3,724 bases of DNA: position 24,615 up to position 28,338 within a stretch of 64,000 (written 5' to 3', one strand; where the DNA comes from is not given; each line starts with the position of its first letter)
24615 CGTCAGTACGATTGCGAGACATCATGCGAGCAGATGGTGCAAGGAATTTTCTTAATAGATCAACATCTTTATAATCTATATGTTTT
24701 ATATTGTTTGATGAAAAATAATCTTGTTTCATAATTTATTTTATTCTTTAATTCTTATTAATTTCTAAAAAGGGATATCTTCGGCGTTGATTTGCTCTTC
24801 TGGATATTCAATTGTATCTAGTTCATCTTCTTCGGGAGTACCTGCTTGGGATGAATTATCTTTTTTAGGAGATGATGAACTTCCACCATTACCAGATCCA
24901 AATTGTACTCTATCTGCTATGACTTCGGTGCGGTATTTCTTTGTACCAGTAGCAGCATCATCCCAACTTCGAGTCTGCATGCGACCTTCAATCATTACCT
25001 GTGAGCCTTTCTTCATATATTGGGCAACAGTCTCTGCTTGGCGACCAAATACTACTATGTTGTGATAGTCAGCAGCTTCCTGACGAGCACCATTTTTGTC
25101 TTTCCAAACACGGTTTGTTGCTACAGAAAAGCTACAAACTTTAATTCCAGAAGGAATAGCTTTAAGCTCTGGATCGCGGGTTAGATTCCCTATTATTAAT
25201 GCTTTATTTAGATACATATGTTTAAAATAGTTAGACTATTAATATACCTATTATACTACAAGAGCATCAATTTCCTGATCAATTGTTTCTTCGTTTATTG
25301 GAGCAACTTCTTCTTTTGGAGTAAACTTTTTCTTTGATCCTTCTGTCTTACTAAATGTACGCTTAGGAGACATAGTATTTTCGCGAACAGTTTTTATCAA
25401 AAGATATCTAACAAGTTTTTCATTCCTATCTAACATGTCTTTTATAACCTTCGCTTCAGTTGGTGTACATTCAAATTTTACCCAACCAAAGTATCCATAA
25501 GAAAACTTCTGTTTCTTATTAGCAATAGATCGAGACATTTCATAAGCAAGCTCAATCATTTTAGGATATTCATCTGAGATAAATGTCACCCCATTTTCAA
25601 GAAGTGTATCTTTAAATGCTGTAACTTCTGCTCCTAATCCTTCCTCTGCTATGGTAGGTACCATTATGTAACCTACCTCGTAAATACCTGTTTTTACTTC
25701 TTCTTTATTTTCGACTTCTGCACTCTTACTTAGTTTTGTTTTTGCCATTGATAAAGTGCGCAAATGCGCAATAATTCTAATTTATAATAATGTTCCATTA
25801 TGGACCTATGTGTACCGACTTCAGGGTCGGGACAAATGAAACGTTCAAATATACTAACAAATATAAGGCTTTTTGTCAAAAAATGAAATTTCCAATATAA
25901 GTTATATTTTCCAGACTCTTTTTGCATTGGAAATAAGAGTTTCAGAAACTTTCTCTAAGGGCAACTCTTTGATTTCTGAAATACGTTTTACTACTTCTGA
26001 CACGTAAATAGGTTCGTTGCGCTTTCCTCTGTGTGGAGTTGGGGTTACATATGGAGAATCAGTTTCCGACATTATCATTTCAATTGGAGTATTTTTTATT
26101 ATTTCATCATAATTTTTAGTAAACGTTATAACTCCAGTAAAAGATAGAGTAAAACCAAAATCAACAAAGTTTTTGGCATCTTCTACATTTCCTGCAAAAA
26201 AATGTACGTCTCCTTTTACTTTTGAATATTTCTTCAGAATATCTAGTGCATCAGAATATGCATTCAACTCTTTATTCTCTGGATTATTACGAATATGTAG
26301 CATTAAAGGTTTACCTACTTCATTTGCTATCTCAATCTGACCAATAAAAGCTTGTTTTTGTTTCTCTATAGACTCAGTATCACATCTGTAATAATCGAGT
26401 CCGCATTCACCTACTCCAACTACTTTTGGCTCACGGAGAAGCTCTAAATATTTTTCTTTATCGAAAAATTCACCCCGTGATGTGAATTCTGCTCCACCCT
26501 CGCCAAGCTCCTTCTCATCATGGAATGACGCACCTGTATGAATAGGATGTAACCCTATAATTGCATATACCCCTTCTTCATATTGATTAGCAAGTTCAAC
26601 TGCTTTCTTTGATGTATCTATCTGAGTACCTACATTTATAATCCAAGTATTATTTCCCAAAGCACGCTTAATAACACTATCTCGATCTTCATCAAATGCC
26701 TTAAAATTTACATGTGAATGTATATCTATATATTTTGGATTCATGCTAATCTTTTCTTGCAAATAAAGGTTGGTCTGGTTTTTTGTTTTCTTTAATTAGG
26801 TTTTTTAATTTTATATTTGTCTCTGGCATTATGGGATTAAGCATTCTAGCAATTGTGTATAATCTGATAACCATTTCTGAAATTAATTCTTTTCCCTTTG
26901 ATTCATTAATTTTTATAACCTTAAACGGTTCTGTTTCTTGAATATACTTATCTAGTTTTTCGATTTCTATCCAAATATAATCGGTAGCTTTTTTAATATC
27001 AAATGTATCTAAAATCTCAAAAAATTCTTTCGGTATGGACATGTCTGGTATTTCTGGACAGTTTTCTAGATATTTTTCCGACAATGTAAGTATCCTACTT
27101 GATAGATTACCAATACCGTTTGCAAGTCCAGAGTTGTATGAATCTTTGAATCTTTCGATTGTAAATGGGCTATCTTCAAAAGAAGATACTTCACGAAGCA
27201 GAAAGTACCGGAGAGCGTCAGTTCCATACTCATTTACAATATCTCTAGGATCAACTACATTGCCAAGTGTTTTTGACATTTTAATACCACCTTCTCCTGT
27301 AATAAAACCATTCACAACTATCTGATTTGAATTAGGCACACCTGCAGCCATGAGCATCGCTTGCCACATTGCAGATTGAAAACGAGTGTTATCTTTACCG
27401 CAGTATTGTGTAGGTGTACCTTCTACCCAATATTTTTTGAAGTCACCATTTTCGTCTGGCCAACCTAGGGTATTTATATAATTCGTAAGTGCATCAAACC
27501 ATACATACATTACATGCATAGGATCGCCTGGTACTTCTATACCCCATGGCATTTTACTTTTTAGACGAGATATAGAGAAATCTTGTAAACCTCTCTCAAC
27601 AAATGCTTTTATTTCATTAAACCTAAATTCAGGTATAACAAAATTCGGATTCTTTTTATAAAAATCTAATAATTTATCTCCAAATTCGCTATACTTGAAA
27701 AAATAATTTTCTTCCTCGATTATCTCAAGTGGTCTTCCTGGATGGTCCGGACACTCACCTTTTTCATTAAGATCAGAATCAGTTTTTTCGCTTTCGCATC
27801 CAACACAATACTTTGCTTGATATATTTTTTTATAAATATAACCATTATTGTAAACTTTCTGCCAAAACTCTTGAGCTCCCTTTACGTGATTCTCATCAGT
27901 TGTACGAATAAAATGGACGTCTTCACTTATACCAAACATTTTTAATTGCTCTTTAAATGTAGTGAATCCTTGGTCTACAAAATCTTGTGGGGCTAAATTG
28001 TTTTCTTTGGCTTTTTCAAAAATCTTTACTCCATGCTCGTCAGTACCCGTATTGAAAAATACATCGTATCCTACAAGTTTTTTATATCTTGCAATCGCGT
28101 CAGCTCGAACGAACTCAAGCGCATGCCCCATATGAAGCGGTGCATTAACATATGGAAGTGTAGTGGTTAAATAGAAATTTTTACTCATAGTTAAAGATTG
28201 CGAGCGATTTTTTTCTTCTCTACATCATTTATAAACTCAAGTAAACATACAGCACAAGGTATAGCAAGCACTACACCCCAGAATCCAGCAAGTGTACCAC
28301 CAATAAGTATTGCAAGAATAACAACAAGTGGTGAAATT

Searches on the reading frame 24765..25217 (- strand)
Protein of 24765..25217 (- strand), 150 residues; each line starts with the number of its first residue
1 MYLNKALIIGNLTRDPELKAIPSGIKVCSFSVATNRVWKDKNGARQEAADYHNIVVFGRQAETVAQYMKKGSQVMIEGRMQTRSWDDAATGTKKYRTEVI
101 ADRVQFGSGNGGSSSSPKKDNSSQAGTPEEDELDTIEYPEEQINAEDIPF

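Call 51: search_protein_families(library=pfam, proteins=[window:24765-25217:-], max_evalue=0.0001)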
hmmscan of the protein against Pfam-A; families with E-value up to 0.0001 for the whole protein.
window:24765-25217:- (150 aa): 1 family
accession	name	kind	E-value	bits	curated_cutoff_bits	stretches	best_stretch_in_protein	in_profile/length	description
PF00436.31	SSB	-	4.2e-40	136.5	26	1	3-106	1-103/104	Single-strand binding protein family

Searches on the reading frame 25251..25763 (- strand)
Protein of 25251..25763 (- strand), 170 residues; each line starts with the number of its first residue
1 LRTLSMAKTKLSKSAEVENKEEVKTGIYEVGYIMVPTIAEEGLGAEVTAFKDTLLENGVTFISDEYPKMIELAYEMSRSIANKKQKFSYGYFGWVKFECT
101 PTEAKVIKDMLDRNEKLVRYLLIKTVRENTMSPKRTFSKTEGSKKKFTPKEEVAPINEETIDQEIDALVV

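Call 42: search_protein_families(library=pfam, proteins=[window:25251-25763:-], max_evalue=0.0001)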
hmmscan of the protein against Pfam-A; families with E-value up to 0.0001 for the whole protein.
window:25251-25763:- (170 aa): 1 family
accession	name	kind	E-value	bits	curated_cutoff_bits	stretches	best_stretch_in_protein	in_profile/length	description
PF01250.22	Ribosomal_S6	-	1.2e-10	41.8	27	1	28-124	2-90/90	Ribosomal protein S6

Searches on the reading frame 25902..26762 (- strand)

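Call 42: search_protein_families(library=pfam, proteins=[window:25902-26762:-], max_evalue=0.0001)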
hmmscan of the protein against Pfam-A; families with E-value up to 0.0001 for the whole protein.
window:25902-26762:- (286 aa): 1 family
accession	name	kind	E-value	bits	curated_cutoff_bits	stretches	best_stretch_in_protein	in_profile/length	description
PF01026.27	TatD_DNase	-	1.9e-70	237.6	27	1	12-284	1-252/253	TatD related DNase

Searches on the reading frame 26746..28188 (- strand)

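Call 42: search_protein_families(library=pfam, proteins=[window:26746-28188:-], max_evalue=0.0001)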
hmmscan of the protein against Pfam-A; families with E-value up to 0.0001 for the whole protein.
window:26746-28188:- (480 aa): 3 families
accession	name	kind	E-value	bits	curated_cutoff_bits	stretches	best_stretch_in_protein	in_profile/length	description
PF09334.17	tRNA-synt_1g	-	3.3e-94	316.3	20.1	2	156-366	178-390/391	tRNA synthetases class I (M)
PF00133.28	tRNA-synt_1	-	4e-38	131.7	22.7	2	225-333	297-404/414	tRNA synthetases class I (I, L, M and V)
PF01406.26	tRNA-synt_1e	-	3.4e-16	59.9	27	1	14-122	19-125/301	tRNA synthetases class I (C) catalytic domain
